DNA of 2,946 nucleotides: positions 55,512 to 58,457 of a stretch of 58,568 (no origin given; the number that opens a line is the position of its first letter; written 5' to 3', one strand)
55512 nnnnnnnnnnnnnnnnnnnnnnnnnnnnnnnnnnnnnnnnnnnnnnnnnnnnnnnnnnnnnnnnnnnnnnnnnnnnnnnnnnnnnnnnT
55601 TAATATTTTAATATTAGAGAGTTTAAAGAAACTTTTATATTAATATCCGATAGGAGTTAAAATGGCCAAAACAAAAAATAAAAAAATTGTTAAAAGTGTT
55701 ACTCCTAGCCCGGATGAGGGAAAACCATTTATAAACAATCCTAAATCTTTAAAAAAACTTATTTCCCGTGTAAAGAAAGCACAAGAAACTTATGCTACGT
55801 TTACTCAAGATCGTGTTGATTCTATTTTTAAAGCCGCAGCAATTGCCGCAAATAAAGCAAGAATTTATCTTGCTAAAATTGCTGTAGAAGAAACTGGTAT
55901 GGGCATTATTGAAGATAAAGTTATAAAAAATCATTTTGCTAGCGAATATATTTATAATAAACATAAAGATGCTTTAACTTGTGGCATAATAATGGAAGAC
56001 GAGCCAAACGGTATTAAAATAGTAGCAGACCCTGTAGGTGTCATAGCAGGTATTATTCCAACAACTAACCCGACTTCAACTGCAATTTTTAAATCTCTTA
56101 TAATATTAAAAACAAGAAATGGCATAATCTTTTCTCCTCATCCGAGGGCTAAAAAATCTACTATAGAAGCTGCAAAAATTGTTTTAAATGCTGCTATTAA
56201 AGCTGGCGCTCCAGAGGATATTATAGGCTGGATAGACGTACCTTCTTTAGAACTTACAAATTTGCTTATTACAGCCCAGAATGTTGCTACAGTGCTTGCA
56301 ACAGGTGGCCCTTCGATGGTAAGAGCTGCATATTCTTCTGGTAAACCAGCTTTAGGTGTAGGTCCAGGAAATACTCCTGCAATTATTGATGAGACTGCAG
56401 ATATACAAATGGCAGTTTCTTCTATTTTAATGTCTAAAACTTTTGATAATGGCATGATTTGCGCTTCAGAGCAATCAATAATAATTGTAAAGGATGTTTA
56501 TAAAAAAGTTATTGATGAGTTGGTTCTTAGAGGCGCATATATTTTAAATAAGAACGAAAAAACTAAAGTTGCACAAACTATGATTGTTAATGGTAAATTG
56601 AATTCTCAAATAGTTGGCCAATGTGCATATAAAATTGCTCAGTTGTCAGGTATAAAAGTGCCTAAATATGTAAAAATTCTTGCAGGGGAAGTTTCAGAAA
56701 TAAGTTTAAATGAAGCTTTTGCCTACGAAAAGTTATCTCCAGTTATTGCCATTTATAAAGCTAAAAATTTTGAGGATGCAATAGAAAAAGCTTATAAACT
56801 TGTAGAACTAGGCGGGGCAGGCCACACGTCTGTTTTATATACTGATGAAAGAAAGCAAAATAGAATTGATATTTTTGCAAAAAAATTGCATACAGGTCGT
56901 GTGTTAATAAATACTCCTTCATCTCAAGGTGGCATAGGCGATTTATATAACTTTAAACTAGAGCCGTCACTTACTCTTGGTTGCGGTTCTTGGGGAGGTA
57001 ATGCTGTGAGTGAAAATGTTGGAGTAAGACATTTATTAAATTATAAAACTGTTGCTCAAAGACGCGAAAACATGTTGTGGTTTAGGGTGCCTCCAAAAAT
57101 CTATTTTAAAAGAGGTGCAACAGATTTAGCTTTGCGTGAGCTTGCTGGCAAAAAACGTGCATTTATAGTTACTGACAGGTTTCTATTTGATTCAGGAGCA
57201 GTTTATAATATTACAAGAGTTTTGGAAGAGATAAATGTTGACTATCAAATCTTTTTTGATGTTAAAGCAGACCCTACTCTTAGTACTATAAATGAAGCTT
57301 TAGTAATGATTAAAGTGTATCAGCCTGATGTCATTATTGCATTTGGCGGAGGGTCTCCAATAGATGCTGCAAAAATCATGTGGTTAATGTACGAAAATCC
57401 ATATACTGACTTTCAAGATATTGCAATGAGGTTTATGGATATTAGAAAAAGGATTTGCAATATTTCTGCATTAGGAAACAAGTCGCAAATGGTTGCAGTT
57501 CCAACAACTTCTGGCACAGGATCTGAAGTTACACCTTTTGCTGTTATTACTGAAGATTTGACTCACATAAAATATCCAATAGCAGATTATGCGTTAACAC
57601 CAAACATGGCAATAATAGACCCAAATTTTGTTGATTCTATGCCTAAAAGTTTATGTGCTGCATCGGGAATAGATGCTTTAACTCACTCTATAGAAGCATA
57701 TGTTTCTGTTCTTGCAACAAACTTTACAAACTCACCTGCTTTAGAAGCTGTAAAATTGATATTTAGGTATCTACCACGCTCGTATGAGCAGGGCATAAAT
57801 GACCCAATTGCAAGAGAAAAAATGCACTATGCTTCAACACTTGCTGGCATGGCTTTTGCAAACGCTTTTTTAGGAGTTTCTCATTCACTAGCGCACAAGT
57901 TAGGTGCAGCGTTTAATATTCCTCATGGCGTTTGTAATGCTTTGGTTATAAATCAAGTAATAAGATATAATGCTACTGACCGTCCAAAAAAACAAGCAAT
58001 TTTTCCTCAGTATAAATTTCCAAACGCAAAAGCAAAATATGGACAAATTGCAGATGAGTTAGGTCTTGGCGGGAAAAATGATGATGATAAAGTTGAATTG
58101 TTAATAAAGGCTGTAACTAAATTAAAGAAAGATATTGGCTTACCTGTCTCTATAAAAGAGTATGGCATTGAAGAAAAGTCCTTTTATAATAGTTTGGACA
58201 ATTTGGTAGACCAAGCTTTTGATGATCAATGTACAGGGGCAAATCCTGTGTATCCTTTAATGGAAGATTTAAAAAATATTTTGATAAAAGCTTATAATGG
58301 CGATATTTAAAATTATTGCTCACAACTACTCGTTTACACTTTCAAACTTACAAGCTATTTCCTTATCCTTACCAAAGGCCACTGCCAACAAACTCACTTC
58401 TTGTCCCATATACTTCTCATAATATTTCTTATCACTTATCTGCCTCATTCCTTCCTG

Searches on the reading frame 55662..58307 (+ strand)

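Call 75: search_protein_families(library=ncbifam, proteins=[window:55662-58307:+], max_evalue=0.001)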
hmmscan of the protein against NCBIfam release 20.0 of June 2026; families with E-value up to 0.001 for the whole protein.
window:55662-58307:+ (882 aa): 48 families (the best 25 are shown)
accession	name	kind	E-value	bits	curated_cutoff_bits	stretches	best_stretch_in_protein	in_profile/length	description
NF010378.0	PRK13805.1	equivalog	0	1364.4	951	1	25-880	11-866/872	bifunctional acetaldehyde-CoA/alcohol dehydrogenase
TIGR02518.1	EutH_ACDH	equivalog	1.2e-151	505.9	620.1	1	30-466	10-443/488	acetaldehyde dehydrogenase (acetylating)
NF047625.1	AcylSulfactDhSauS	equivalog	1.8e-104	350.2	600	1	29-467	5-443/464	acylating sulfoacetaldehyde dehydrogenase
TIGR02638.1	lactal_redase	equivalog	9.1e-86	288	523.15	1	480-871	10-376/379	lactaldehyde reductase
NF007911.0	PRK10624.1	equivalog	7e-79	265.5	537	1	481-876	12-380/382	lactaldehyde reductase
NF041833.1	Fe_ADH_ErcA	equivalog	8.4e-77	258.8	550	1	477-877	8-381/382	alcohol dehydrogenase-like regulatory protein ErcA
NF011927.0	PRK15398.1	subfamily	3.7e-75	253.4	403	1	30-423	38-423/465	aldehyde dehydrogenase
NF007363.0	PRK09860.1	equivalog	3.2e-68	230.6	581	1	496-873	30-378/383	L-threonine dehydrogenase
NF053866.1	CholDhdGbsBBac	equivalog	7.4e-62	209.2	550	1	469-878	7-391/392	choline dehydrogenase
NF011998.0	PRK15454.1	equivalog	2.5e-56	191.1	556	1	473-863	23-380/395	ethanolamine utilization ethanol dehydrogenase EutG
NF058672.1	4HyButDHCUPNE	equivalog_domain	2e-55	188.5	500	1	480-876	10-376/378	4-hydroxybutyrate dehydrogenase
NF050025.1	SulfAcetaldRedSarD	equivalog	2.4e-48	164.9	700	1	492-841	26-351/385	sulfoacetaldehyde reductase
TIGR03405.1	Phn_Fe-ADH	equivalog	1.7e-46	158.7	423.7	1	480-805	7-325/355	iron-containing alcohol dehydrogenase PsrA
TIGR04266.1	NDMA_methanol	equivalog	4.3e-27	95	625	1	495-779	36-312/420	NDMA-dependent methanol dehydrogenase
TIGR01804.1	BADH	equivalog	5.8e-19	67.9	668.6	1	5-295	10-304/467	betaine-aldehyde dehydrogenase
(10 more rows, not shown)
